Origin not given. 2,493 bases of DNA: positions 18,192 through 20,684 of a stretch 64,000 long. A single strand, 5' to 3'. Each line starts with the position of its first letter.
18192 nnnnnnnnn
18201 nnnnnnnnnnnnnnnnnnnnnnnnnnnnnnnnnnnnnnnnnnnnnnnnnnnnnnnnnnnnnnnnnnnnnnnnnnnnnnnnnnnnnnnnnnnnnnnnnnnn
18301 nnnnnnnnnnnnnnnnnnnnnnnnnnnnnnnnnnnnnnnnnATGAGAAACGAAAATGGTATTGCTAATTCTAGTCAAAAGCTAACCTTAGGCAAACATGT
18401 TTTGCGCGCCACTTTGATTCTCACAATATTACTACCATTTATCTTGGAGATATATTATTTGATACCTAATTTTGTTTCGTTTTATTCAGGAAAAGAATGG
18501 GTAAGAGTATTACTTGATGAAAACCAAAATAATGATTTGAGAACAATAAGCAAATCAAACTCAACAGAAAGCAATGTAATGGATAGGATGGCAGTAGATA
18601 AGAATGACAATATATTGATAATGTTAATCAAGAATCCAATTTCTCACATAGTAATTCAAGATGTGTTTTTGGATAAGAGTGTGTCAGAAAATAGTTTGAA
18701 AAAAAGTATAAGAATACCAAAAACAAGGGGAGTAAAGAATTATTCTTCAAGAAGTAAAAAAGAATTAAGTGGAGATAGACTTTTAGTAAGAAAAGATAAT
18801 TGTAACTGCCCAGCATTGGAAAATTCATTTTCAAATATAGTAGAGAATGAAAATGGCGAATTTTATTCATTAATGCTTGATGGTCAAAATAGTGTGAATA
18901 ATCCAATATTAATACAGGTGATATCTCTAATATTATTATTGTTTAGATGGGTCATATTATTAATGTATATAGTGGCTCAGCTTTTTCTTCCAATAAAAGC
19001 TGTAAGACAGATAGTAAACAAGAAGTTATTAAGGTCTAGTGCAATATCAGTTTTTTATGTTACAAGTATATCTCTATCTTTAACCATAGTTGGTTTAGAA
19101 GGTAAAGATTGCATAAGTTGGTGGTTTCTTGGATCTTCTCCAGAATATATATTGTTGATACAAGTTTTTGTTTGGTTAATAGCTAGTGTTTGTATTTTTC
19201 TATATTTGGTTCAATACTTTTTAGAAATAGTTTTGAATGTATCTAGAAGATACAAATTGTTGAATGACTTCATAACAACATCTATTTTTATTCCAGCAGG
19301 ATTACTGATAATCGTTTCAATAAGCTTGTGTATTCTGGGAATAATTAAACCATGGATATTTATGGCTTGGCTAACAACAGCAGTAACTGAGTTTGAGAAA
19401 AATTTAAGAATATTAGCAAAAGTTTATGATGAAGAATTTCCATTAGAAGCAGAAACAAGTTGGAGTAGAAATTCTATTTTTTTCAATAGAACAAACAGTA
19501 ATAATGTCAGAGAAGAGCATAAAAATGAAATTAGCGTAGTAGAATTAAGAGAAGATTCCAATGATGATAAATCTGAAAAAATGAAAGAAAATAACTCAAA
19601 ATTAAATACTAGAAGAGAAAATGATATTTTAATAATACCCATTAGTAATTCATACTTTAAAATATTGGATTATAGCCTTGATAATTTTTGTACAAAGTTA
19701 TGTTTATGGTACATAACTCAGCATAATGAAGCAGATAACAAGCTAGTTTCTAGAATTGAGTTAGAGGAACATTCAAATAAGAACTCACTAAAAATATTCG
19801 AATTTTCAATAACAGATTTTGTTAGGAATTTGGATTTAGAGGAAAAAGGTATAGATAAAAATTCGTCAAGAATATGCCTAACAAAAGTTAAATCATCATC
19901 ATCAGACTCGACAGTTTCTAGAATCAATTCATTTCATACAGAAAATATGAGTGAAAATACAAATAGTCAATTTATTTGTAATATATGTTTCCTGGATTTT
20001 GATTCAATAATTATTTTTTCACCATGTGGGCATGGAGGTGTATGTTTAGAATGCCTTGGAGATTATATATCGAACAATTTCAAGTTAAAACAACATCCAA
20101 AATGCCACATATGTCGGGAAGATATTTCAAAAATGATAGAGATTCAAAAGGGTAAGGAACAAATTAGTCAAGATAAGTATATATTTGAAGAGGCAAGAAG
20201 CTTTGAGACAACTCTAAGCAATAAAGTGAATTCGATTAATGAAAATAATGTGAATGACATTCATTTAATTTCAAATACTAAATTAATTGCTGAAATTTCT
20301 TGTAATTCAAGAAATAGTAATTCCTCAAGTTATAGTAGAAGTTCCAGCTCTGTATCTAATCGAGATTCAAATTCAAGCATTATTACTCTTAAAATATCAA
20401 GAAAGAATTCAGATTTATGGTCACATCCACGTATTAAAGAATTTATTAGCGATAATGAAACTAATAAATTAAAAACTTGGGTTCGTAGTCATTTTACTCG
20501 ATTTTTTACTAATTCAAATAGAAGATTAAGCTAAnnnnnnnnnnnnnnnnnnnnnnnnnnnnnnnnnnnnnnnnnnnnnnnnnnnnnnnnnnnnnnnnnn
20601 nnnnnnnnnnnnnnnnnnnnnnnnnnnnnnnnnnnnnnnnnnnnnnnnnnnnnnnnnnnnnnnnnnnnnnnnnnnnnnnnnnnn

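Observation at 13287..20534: Tandem pair of paralogous polytopic-membrane RING-finger proteins, with a third RING gene at the window start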

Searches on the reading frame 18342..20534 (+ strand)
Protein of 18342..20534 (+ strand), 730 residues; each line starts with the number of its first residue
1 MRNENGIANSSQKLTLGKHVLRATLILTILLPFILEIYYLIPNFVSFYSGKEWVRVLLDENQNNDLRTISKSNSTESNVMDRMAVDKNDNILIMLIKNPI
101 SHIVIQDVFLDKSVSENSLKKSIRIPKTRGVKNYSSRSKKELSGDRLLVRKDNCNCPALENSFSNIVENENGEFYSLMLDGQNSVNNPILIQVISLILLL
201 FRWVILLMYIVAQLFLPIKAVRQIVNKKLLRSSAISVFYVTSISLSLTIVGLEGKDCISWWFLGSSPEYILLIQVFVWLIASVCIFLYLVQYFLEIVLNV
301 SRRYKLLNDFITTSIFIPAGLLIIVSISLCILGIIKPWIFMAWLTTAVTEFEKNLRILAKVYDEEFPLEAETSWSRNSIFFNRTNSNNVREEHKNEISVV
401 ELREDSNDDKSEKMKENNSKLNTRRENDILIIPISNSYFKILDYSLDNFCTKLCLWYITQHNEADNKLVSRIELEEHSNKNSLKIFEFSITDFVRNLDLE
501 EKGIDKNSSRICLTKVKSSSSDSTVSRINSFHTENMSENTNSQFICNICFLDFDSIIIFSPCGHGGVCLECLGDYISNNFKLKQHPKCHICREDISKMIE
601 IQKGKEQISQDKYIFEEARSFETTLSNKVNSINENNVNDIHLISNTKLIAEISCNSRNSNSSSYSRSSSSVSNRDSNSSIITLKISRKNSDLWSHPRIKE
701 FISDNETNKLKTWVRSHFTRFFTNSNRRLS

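Call 4: search_protein_families(library=pfam, proteins=[window:18342-20534:+], max_evalue=1)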
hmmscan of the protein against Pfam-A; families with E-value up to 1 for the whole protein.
window:18342-20534:+ (730 aa): 7 families
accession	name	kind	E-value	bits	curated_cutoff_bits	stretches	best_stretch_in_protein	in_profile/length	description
PF13920.12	zf-C3HC4_3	-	1.6e-08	34.6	27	1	544-598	3-49/49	Zinc finger, C3HC4 type (RING finger)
PF24921.1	RING_XB3-XBAT31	-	0.0014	19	50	1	545-596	1-56/57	E3 ubiquitin-protein ligase XB3/XBAT31 RING finger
PF13639.12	zf-RING_2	-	0.0021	18.7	27.3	1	546-592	3-44/44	Ring finger domain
PF14634.12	zf-RING_5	-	0.007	16.8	27.9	1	546-592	2-42/43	zinc-RING finger domain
PF00097.31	zf-C3HC4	-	0.0093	16.3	21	1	546-591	1-40/40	Zinc finger, C3HC4 type (RING finger)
PF14169.11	YdjO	-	0.019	15.1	27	1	575-597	29-51/59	Cold-inducible protein YdjO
PF13923.12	zf-C3HC4_2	-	0.67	10.3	27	0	546-577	2-32/40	Zinc finger, C3HC4 type (RING finger)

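Call 6: find_homologous_proteins(query=window:18342-20531:+, max_evalue=0.001)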
Query window:18342-20531:+ (730 aa): 10 proteins with E <= 0.001 among 8000 candidates.
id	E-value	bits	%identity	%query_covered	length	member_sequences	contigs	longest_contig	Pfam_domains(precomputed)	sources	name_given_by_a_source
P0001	0.0e+0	1595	100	100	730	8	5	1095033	PF13920.13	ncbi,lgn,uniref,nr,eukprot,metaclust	ncbi:protein with 4 transmembrane domains, signal peptide and a RING domain [Cryptosporidium parvum 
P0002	0.0e+0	1471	91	100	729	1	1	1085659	PF13920.13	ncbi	ncbi:Zinc finger,RING/FYVE/PHD-type domain containing protein [Cryptosporidium meleagridis]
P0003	0.0e+0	1466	91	100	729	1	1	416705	PF13920.13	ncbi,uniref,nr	ncbi:Zinc finger, C3HC4 type (RING finger) family protein [Cryptosporidium meleagridis]|uniref:Zinc 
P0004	0.0e+0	1225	77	100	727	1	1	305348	PF13920.13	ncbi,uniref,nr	ncbi:protein with 4 transmembrane domains and a RING domain [Cryptosporidium sp. chipmunk genotype I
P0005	0.0e+0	1040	68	95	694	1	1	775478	PF13920.13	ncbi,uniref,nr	ncbi:uncharacterized protein cubi_02042 [Cryptosporidium ubiquitum]|uniref:RING-type domain-containi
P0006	1.2e-275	934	61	100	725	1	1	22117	PF13920.13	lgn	-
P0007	4.8e-263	893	60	95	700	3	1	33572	PF13920.13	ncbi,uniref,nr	ncbi:RING domain-containing protein [Cryptosporidium canis]|uniref:RING domain-containing protein n=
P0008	7.1e-188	644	46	100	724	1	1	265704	PF13920.13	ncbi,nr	ncbi:protein with 4 transmembrane domains, signal peptide and a RING domain [Cryptosporidium felis]|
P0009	1.0e-146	508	38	98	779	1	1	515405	PF13920.13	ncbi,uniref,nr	ncbi:protein with 4 transmembrane domainsand a RING domain [Cryptosporidium ryanae]|uniref:protein w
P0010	8.3e-144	498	38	100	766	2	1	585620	PF13920.13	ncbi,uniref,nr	ncbi:hypothetical protein FG379_000051 [Cryptosporidium bovis]|uniref:uncharacterized protein n=1 Ta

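Call 10: list_cluster_members(proteins=[P0011, P0001])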
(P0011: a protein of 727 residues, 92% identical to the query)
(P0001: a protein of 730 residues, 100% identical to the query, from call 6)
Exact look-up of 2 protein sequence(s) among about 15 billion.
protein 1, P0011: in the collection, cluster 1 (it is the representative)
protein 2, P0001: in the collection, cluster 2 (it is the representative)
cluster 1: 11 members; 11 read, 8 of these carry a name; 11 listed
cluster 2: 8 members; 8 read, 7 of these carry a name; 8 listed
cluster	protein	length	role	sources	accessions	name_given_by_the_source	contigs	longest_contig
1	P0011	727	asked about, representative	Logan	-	-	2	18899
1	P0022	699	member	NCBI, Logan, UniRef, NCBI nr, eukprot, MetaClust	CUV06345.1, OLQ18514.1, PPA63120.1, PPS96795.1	unnamed protein product [Cryptosporidium hominis] | RING-type domain-containing protein n=1 Tax=Cryptosporidium hominis TaxID=237895 ... | hypothetical protein [Cryptosporidium hominis TU502]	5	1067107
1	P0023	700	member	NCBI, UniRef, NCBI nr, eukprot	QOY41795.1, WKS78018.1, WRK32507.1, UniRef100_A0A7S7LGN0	Zinc finger,C3HC4 type (RING) containing protein [Cryptosporidium parvum] | RING-type domain-containing protein n=1 Tax=Cryptosporidium parvum TaxID=5807 ... | QOY41795.1 hypothetical protein CPATCC_002394 [Cryptosporidium parvum]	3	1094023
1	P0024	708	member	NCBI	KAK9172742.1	Zinc finger,C3HC4 type (RING) containing protein [Cryptosporidium meleagridis]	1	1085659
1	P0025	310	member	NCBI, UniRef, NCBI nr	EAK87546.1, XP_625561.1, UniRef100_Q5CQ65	protein with 3 transmembrane domains, ring domain, and possible signal peptide ... | Protein with 3 transmembrane domains, ring domain, and possible signal peptide n=1 ...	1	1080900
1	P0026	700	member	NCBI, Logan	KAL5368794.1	ring domain-containing protein [Cryptosporidium parvum]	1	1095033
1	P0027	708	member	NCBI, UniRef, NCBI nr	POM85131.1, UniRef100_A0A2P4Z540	Zinc finger, C3HC4 type (RING finger) family protein [Cryptosporidium meleagridis] | Zinc finger, C3HC4 type (RING finger) family protein n=1 Tax=Cryptosporidium meleagridis ...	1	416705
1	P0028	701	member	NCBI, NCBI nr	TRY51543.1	Uncharacterized protein CTYZ_00003537 [Cryptosporidium tyzzeri]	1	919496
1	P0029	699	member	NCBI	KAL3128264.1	ring domain-containing protein [Cryptosporidium hominis]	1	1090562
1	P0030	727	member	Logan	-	-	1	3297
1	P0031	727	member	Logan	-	-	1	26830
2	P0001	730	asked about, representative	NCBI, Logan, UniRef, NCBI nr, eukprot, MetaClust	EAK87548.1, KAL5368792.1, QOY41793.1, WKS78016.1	protein with 4 transmembrane domains, signal peptide and a RING domain [Cryptosporidium ... | Protein with 4 transmembrane domains, signal peptide and a RING domain n=3 ... | QOY41793.1 hypothetical protein CPATCC_002392 [Cryptosporidium parvum]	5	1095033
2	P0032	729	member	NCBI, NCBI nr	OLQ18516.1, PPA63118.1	Zinc finger C3HC4 type (RING finger) family protein [Cryptosporidium hominis] | putative integral membrane protein [Cryptosporidium hominis]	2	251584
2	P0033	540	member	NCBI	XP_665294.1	hypothetical protein, partial [Cryptosporidium hominis TU502]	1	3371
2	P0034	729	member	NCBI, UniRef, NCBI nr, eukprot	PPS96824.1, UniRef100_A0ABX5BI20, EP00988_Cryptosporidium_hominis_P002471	Zinc finger containing protein; RING/FYVE/PHD-type domain containing protein ... | Zinc finger containing protein n=1 Tax=Cryptosporidium hominis TaxID=237895 ... | PPS96824.1 Zinc finger containing protein; RING/FYVE/PHD-type domain containing protein ...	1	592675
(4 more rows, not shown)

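Call 45: search_solved_structures(query=A2, max_evalue=10)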
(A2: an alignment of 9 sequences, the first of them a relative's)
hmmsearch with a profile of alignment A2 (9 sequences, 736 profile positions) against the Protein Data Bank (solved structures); distinct sequences matched with E-value up to 10: 13.
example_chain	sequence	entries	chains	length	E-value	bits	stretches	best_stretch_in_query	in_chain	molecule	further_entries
5zi6_A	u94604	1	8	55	0.005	18.4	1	552-608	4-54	RNA-binding E3 ubiquitin-protein ligase MEX3C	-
3eb5_A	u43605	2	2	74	0.013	16.9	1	547-578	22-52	Baculoviral IAP repeat-containing protein 3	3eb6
2ecg_A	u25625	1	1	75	0.02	16.4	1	534-577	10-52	Baculoviral IAP repeat-containing protein 4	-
6hpr_A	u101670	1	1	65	0.034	15.6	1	548-578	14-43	Baculoviral IAP repeat-containing protein 2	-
4ic2_A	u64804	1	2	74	0.037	15.5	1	539-577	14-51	E3 ubiquitin-protein ligase XIAP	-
4ic3_A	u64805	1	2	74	0.037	15.5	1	539-577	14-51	E3 ubiquitin-protein ligase XIAP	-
5o6t_A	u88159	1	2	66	0.063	14.7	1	541-577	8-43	E3 ubiquitin-protein ligase XIAP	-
8w59_A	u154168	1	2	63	0.077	14.4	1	546-577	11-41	E3 ubiquitin-protein ligase XIAP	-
8w5a_A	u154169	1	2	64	0.08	14.4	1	546-577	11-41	E3 ubiquitin-protein ligase XIAP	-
6k2k_A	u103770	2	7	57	0.22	12.9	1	551-607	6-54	Mitochondrial ubiquitin ligase activator of NFKB 1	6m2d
6m2c_E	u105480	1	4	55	0.34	12.3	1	551-607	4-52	Mitochondrial ubiquitin ligase activator of NFKB 1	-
4auq_B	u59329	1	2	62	0.4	12.1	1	550-577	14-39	BACULOVIRAL IAP REPEAT-CONTAINING PROTEIN 7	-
2ma6_A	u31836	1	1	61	1.9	9.8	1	547-598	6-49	E3 ubiquitin-protein ligase RNF123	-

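Call 57: predict_structure(alignment_id=A5)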
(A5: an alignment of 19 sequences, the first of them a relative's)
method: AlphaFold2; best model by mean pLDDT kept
length: 730 residues; sequences in the alignment: 19
mean_pLDDT: 41.7   pTM: 0.34
mean pLDDT of the five models: 41.7, 38.4, 37.5, 35.9, 35.7
residues with pLDDT >= 90: 0; 70-90: 42; 50-70: 217; < 50: 471
segments of 3 or more residues with pLDDT < 50: 1-16, 61-88, 107-142, 164-170, 254-257, 262-264, 357-730
pLDDT, mean of each block of 10 residues (from residue 1): 30 46 58 61 53 64 36 27 35 64 51 32 26 27 59 57 49 64 57 66 69 61 52 65 69 52 56 75 73 62 59 69 71 63 65 52 29 22 25 24 24 27 23 22 30 43 36 34 33 35 29 22 20 24 26 31 34 34 34 35 28 29 29 24 24 32 27 30 30 22 30 37 30
secondary structure, 60 per line:
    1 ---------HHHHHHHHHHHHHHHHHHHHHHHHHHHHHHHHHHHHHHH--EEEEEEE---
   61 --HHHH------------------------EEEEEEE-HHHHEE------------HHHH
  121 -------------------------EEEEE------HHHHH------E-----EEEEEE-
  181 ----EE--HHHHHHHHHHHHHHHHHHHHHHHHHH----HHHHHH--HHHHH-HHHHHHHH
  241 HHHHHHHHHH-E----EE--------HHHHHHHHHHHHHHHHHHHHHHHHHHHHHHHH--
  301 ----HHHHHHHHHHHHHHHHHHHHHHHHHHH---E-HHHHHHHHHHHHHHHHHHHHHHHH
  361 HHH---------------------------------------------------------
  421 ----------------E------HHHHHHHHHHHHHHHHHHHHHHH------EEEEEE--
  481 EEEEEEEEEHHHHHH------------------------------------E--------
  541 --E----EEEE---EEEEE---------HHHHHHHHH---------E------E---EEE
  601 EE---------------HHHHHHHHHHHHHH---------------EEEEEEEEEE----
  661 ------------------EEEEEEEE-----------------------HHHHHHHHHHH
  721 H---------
elements in order (helices of 4 or more, strands of 3 or more residues): H10-48 E51-57 H63-66 E91-97 H99-102 H117-120 E146-150 H157-161 E174-179 H189-214 H219-224 H227-231 H233-250 H267-298 H305-331 H337-363 H444-466 E473-478 E481-489 H490-495 E548-551 E555-559 H569-577 E598-602 H618-631 E647-656 E679-686 H710-721

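Call 62: fold_search(model_id=the predicted structure, library=pdb)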
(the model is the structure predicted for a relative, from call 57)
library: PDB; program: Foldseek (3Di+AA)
matches with E <= 10: 44; with E <= 0.001: 0
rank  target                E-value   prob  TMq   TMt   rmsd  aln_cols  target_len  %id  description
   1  7dty_R                1.7e+00  0.13  0.12  0.21  14.7       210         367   12  Structural basis of ligand selectivity conferred by the human glucose-dependent insulinotropic polypeptide receptor (released 2021-08-04)
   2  9d0a_R                2.1e+00  0.11  0.12  0.23  13.9       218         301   14  CryoEM structure of PAR2 with endogenous tethered ligand. (released 2025-05-07)
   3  9lyc_A                2.8e+00  0.06  0.09  0.19  13.2       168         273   14  Cryo-EM structure of GPR3-G protein-dimer complex (released 2025-04-09)
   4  9l74_R                3.5e+00  0.04  0.10  0.20  14.3       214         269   15  Cryo-EM structure of the d16:1 S1P-bound S1PR3 and Gq complex (released 2025-11-26)
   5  6swy_8                3.5e+00  0.02  0.07  0.13  24.3       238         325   15  Structure of active GID E3 ubiquitin ligase complex minus Gid2 and delta Gid9 RING domain (released 2019-11-20)
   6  9wp9_R                4.1e+00  0.06  0.11  0.24  14.2       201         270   16  Cryo-EM structure of the d18:1 S1P-bound S1PR3 and Gq complex (released 2025-11-26)
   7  7eo2_A                4.1e+00  0.06  0.11  0.23  13.1       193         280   14  Cryo-EM of Sphingosine 1-phosphate receptor 1 / Gi complex bound to FTY720p (released 2022-01-05)
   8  8g94_A                4.1e+00  0.06  0.11  0.22  14.2       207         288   16  Structure of CD69-bound S1PR1 coupled to heterotrimeric Gi (released 2023-04-19)
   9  5gup_m                4.1e+00  0.04  0.07  0.20  15.6       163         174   15  Cryo-EM structure of mammalian respiratory supercomplex I1III2IV1 (released 2017-03-29)
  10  4tx5_B                4.1e+00  0.03  0.06  0.20  20.3       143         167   11  Crystal structure of Smac-DIABLO (in space group P65) (released 2015-07-15)
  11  9nr9_F                4.3e+00  0.08  0.12  0.35   8.4       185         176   12  The structure of GluA1/A4 LBD-TMD with 2 TARPs (released 2025-07-02)
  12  9m8v_A                4.3e+00  0.08  0.10  0.23  12.6       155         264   12  dimer-GPR3-Gs complex (released 2025-09-24)
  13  7td1_R                4.3e+00  0.06  0.11  0.22  13.4       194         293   13  Lysophosphatidic acid receptor 1-Gi complex bound to LPA, state a (released 2022-02-09)
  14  8p12_R                4.9e+00  0.06  0.11  0.21  16.3       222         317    9  Cryo-EM structure of Rhodopsin-Gi bound to antibody fragment Fab13 (released 2024-11-20)
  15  8vic_A                5.1e+00  0.06  0.08  0.15  20.1       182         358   10  AP-6 bound human TMEM175 (released 2024-08-14)
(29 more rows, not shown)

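Call 67: search_protein_families(library=pfam, alignment_id=A5, max_evalue=5)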
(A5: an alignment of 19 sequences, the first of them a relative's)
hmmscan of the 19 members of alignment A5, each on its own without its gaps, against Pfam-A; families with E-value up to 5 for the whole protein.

A. member 1, P0001 (730 aa): 7 families
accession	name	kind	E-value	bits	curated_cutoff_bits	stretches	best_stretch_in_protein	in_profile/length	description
PF13920.12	zf-C3HC4_3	-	1.6e-08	34.6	27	1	544-598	3-49/49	Zinc finger, C3HC4 type (RING finger)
PF24921.1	RING_XB3-XBAT31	-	0.0014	19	50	1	545-596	1-56/57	E3 ubiquitin-protein ligase XB3/XBAT31 RING finger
PF13639.12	zf-RING_2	-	0.0021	18.7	27.3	1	546-592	3-44/44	Ring finger domain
PF14634.12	zf-RING_5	-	0.007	16.8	27.9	1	546-592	2-42/43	zinc-RING finger domain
PF00097.31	zf-C3HC4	-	0.0093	16.3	21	1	546-591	1-40/40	Zinc finger, C3HC4 type (RING finger)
PF14169.11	YdjO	-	0.019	15.1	27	1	575-597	29-51/59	Cold-inducible protein YdjO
PF13923.12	zf-C3HC4_2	-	0.67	10.3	27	0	546-577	2-32/40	Zinc finger, C3HC4 type (RING finger)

B. families by the number of members that match (of 19 scanned): 22 families
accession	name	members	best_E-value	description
PF13920.12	zf-C3HC4_3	19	1.3e-09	Zinc finger, C3HC4 type (RING finger)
PF24921.1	RING_XB3-XBAT31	18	0.0004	E3 ubiquitin-protein ligase XB3/XBAT31 RING finger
PF14634.12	zf-RING_5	14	7.6e-05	zinc-RING finger domain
PF14447.12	Prok-RING_4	11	0.15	Prokaryotic RING finger family 4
PF13639.12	zf-RING_2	9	0.00032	Ring finger domain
PF00097.31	zf-C3HC4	9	0.00081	Zinc finger, C3HC4 type (RING finger)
PF13923.12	zf-C3HC4_2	9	0.0015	Zinc finger, C3HC4 type (RING finger)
PF14169.11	YdjO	6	0.013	Cold-inducible protein YdjO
PF25447.1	RING_ZNF598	3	0.077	ZNF598 RING finger domain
PF13445.12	zf-RING_UBOX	3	0.55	RING-type zinc-finger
PF06653.16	Claudin_3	2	0.00045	Tight junction protein, Claudin-like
PF20599.3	DUF6796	2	0.044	Family of unknown function (DUF6796)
PF11862.13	DUF3382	2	0.14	Domain of unknown function (DUF3382)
PF23891.1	DUF7243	1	0.055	Family of unknown function (DUF7243)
PF19004.6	DUF5733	1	0.077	Family of unknown function (DUF5733)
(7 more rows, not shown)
